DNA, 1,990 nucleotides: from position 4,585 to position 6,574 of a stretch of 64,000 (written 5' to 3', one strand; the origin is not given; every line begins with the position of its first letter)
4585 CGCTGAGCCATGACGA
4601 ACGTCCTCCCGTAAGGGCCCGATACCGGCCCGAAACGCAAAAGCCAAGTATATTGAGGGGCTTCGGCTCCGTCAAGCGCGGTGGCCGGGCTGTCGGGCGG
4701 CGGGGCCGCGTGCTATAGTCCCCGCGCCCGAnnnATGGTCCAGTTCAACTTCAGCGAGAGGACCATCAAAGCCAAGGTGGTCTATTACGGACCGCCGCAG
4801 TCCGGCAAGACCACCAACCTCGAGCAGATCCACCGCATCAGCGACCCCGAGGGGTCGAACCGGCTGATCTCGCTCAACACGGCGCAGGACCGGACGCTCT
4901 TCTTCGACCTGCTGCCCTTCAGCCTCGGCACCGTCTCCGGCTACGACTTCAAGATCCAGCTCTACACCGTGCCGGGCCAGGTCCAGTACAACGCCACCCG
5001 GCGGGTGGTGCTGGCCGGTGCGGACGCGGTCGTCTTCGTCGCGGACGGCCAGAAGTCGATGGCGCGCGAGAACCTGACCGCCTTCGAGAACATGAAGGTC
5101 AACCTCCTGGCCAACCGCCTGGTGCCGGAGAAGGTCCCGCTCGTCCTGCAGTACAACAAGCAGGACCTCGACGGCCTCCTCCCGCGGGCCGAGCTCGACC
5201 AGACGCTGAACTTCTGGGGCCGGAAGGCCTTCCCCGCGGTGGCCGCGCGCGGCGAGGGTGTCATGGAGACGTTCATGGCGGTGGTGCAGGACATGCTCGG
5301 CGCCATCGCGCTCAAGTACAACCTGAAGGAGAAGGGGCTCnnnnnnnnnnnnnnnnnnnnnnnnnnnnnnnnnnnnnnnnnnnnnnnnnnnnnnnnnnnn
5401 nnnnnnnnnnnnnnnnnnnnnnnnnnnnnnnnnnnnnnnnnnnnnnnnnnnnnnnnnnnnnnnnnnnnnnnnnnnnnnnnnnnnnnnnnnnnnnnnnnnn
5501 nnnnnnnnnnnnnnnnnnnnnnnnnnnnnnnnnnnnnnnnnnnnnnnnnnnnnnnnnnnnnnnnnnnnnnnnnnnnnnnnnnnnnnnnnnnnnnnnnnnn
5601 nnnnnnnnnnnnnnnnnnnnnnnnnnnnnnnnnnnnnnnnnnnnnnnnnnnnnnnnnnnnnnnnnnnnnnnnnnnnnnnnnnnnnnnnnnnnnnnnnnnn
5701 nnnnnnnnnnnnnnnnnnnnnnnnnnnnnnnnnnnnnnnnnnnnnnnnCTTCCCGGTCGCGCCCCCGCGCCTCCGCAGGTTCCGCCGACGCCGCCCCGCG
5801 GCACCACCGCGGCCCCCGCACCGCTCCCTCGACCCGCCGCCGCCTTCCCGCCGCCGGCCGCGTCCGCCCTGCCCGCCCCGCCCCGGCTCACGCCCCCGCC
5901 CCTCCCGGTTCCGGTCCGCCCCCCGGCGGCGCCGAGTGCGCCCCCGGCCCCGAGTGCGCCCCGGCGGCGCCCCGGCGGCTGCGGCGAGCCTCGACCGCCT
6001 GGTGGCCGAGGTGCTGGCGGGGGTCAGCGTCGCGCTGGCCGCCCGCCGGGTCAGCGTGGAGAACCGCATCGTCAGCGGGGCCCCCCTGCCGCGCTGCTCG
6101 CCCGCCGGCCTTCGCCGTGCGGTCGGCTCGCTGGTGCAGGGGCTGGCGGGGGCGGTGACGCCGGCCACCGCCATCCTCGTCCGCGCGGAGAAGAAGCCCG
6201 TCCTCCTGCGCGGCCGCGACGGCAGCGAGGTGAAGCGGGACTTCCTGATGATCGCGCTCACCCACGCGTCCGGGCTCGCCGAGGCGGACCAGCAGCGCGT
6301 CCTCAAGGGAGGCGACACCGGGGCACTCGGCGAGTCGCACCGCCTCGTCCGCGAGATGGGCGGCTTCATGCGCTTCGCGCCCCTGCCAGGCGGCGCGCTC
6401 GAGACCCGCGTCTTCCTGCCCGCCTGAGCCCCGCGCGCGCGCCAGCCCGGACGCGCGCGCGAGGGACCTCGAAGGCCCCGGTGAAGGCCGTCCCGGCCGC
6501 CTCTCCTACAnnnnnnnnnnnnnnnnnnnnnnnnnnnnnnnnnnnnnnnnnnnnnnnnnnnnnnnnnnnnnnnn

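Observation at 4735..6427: MglA-type polarity GTPase fused to a histidine-kinase-like C-terminus, with no MglB nearby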

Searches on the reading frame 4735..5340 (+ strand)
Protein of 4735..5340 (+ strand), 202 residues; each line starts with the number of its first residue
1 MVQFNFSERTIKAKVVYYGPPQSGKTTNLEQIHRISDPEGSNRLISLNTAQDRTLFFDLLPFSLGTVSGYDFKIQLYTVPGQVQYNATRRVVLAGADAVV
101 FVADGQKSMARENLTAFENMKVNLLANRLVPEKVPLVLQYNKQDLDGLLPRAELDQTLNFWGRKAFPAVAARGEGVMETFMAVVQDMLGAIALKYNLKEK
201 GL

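Call 12: search_solved_structures(query=window:4735-5340:+, max_evalue=0.001, show_alignments=2)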
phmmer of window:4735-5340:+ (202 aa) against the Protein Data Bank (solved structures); distinct sequences matched with E-value up to 0.001: 10.
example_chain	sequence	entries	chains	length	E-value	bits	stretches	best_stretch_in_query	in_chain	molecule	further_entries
6hjh_A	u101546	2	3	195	9.6e-48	165.3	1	4-188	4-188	Mutual gliding-motility protein MglA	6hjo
6h17_A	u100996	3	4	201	1e-47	165.2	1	4-188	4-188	Mutual gliding-motility protein MglA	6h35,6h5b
5ymx_A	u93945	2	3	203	1.1e-47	165.1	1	4-188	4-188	Mutual gliding-motility protein MglA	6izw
3t12_A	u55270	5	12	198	2e-43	151.2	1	3-191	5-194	Gliding protein mglA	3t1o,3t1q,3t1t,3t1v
5de3_A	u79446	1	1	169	0.0002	24.1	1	39-163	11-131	ADP-ribosylation factor-like protein 3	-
5di3_A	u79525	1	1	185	0.00022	23.9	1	38-163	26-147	ADP-ribosylation factor-like protein 3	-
2h18_A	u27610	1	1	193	0.00035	23.3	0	60-160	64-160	ADP-ribosylation factor-like protein 8A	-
1moz_A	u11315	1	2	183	0.00054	22.7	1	60-179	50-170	ADP-ribosylation factor-like protein 1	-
1zd9_A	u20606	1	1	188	0.0006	22.5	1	60-160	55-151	ADP-ribosylation factor-like 10B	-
4ile_A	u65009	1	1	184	0.00066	22.4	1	60-160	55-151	ADP-ribosylation factor-like protein 8A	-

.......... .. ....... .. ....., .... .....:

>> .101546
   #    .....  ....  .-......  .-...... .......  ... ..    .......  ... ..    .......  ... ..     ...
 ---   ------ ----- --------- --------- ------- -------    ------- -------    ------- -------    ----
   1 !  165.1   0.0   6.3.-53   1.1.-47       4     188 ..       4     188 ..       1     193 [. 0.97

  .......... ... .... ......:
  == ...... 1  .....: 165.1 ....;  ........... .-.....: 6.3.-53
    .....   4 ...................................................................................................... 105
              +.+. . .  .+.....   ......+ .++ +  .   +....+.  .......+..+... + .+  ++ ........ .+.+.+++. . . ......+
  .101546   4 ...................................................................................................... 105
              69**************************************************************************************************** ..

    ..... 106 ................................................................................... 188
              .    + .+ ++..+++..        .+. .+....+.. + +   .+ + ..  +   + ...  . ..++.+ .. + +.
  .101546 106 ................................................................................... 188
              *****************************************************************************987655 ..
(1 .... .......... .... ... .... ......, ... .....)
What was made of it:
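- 4735..5319 (+): MglA-family GTPase domain (residues 1-195). Motifs: P-loop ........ 4789-4812; DRTLFFD with Arg53 4888-4908; YTVPGQ with Thr78/Gln82 4963-4980; NKQD 5155-5166. phmmer against PDB: M. xanthus MglA E 9.6e-48 and T. thermophilus MglA E 2e-43, ungapped over residues 4-188 (call 12).
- On MglA family of small GTPases: The next best matches, Arl proteins, score only E about 2e-4 (call 12).
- Closest known: MglA. Same: The intrinsic Arg53, the Thr78-x-x-Gly-Gln82 G3 motif, NKxD and the P-loop are all kept (call 12).
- Checked: The domain aligns without gaps to M. xanthus MglA residues 4-188, E 9.6e-48 (call 12).
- GTPase: call 12.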

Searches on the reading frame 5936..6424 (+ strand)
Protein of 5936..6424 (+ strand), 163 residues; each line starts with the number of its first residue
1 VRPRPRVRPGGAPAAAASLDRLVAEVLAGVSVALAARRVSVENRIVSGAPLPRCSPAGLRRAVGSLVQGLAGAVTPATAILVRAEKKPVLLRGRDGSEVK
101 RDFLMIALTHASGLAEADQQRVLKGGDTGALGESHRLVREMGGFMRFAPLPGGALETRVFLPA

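Call 5: search_protein_families(library=pfam, proteins=[window:5936-6424:+], max_evalue=1)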
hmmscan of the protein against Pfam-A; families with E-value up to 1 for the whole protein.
window:5936-6424:+ (163 aa): 0 families

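Call 20: search_solved_structures(query=A1, max_evalue=10, show_alignments=3)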
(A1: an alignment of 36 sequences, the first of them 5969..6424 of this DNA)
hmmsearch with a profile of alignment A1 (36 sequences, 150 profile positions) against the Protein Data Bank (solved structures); distinct sequences matched with E-value up to 10: 0.
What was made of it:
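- On Histidine kinase CA domain (HATPase_c, GHKL/Bergerat fold): No PDB profile hit at E<=10 (call 20).
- Tried and rejected: A profile search of PDB sequences at E<=10 also gave none (call 20).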

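Call 22: search_protein_families(library=pfam, alignment_id=A1, max_evalue=10)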
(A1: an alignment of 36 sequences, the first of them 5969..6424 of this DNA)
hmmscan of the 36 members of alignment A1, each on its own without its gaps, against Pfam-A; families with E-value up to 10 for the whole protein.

A. member 1, window:5969-6424:+ (152 aa): 0 families

B. families by the number of members that match (of 36 scanned): 5 families
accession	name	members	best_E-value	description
PF10399.14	UCR_Fe-S_N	3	0.062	Ubiquitinol-cytochrome C reductase Fe-S subunit TAT signal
PF23666.2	Rcc01698_C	1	0.037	Rcc01698-like, C-terminal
PF21880.1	DUF6916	1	0.038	Domain of unknown function (DUF6916)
PF23175.1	bHLH_STRA8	1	0.12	Stimulated by retinoic acid gene 8 protein bHLH domain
PF04829.18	PT-VENN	1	0.46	Pre-toxin domain with VENN motif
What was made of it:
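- On Histidine kinase CA domain (HATPase_c, GHKL/Bergerat fold): No Pfam hit for any of 36 members at E<=10 (call 22).
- No HATPase_c HMM hit appears even at E<=10 (call 22).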

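Call 26: predict_structure(alignment_id=A1)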
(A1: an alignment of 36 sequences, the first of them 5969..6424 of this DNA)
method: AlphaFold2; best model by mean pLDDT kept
length: 152 residues; sequences in the alignment: 36
mean_pLDDT: 93.6   pTM: 0.87
mean pLDDT of the five models: 93.6, 91.9, 87.1, 84.0, 72.7
residues with pLDDT >= 90: 135; 70-90: 12; 50-70: 3; < 50: 2
segments of 3 or more residues with pLDDT < 50: none
pLDDT, mean of each block of 10 residues (from residue 1): 76 96 94 96 95 96 92 96 93 96 90 95 98 95 95 95
secondary structure, 60 per line:
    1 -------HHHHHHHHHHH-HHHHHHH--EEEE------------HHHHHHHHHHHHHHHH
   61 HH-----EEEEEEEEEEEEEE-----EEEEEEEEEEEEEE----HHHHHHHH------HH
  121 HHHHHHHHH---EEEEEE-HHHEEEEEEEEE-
elements in order: H8-18 H20-26 E29-32 H45-62 E68-81 E87-100 H105-112 H119-129 E133-138 E143-151
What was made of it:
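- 5969..6427 (+): Degenerate histidine-kinase CA (HATPase_c-fold) domain plus stop codon. Landmarks: N-box equivalent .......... 6128-6157 (Asn replaced by Gly58); G1 equivalent THASGL 6260-6277 (Asp replaced by Thr98); short lid 6278-6325; G2 remnant 6326-6367. AF2 pLDDT 93.6 (call 26).
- The Bergerat fold is intact at pLDDT 93.6 (call 26).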

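Call 28: search_protein_representatives(alignment_id=A1)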
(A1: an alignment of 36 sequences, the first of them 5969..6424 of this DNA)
Query: 36 sequences, 150 profile positions. Proteins with E-value up to 0.001 (for the whole library): 55; up to 1e-10: 45; up to 1e-30: 23. The best 55 are listed.
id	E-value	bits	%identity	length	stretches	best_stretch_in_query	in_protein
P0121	2.7e-76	270.8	-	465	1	1-150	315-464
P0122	6.0e-74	263.1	-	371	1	3-150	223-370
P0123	1.6e-71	255.3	-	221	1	2-150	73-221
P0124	1.7e-70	251.9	-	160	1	2-149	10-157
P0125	2.4e-57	209.2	-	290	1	2-150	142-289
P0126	1.8e-53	196.7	-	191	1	4-148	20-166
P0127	3.4e-52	192.5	-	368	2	2-149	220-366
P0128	2.3e-50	186.6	-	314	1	2-150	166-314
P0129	2.3e-50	186.6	-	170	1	2-150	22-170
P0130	8.0e-50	184.8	-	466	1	3-150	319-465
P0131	1.7e-48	180.6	-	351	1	4-150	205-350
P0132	3.6e-47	176.2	-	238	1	2-150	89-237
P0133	4.3e-46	172.7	-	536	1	2-150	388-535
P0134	4.3e-46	172.7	-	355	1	5-150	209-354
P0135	1.7e-44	167.6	-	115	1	37-150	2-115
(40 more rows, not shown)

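Call 30: fold_search(model_id=the predicted structure, library=pdb)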
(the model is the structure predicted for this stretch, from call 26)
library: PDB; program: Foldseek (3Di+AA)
matches with E <= 10: 1411; with E <= 0.001: 280
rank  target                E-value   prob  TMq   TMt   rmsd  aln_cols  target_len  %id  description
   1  6dk7_E                2.8e-08  1.00  0.65  0.46   4.5       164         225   20  RetS histidine kinase region with cobalt (released 2019-03-20)
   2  8isj_B                3.8e-08  1.00  0.72  0.14   3.0       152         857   13  Pr conformer of Arabidopsis thaliana phytochrome A - AtphyA-Pr (released 2023-08-09)
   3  6dk8_C                4.3e-08  1.00  0.66  0.47   4.2       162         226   19  RetS kinase region without cobalt (released 2019-03-20)
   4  6dk8_A                4.8e-08  1.00  0.67  0.48   4.5       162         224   21  RetS kinase region without cobalt (released 2019-03-20)
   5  9jfj_A                5.4e-08  1.00  0.70  0.48   4.3       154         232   20  Crystal structure of the cytoplasmic domain of ZraS in ADP-bound form (released 2025-03-26)
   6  6dk7_B                5.4e-08  1.00  0.66  0.47   4.3       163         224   20  RetS histidine kinase region with cobalt (released 2019-03-20)
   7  4q20_B                5.8e-08  1.00  0.70  0.49   3.6       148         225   16  Crystal structure of a C-terminal part of tyrosine kinase (DivL) from Caulobacter crescentus CB15 at 2.50 A resolution (released 2014-04-23)
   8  8vc9_F                5.8e-08  1.00  0.63  0.28   5.6       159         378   12  Hybrid response regulator LvrB from Leptospira / phosphorylated REC form (released 2024-12-18)
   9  6dk7_G                6.2e-08  1.00  0.61  0.44   5.4       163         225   20  RetS histidine kinase region with cobalt (released 2019-03-20)
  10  8f71_B                7.0e-08  1.00  0.65  0.52   4.3       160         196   18  Crystal structure of the histidine kinase domain of bacteriophytochrome RpBphP2 (released 2023-11-22)
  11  1r62                  7.4e-08  1.00  0.65  0.72   4.1       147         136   18  Crystal structure of the C-terminal Domain of the Two-Component System Transmitter Protein NRII (NtrB) (released 2004-06-15)
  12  6azr_A                7.4e-08  1.00  0.68  0.46   5.5       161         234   16  Crystal structure of the T264A HK853cp-BeF3-RR468 complex (released 2017-12-27)
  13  8vc9_B                7.9e-08  1.00  0.65  0.29   5.0       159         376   12  Hybrid response regulator LvrB from Leptospira / phosphorylated REC form (released 2024-12-18)
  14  7n0e_B                8.9e-08  1.00  0.57  0.45   5.6       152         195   18  Co-complex of the histidine kinase region of RetS and the dimerization and histidine phosphotransfer domain of GacS (released 2022-03-09)
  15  8isj_A                9.5e-08  1.00  0.70  0.14   3.7       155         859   15  Pr conformer of Arabidopsis thaliana phytochrome A - AtphyA-Pr (released 2023-08-09)
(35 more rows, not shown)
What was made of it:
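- On Histidine kinase CA domain (HATPase_c, GHKL/Bergerat fold): 280 PDB matches at E<=1e-3, and all 50 matches shown are chains of histidine kinases or histidine-kinase-related proteins, TM 0.57-0.72 (call 30).
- CA fold: calls 26 and 30.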

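Call 63: search_protein_families(library=ncbifam, proteins=[window:5969-6424:+], max_evalue=0.01)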
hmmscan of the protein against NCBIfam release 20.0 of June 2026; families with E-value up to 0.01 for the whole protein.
window:5969-6424:+ (152 aa): 0 families
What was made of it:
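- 5969..6427 (+): No Pfam, PDB-sequence or NCBIfam hit (calls 5, 20, 22, 63).
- Tried and rejected: Pfam and NCBIfam scans gave no hit for the window sequence, and Pfam gave none for any of 36 homologs (calls 5, 22, 63).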
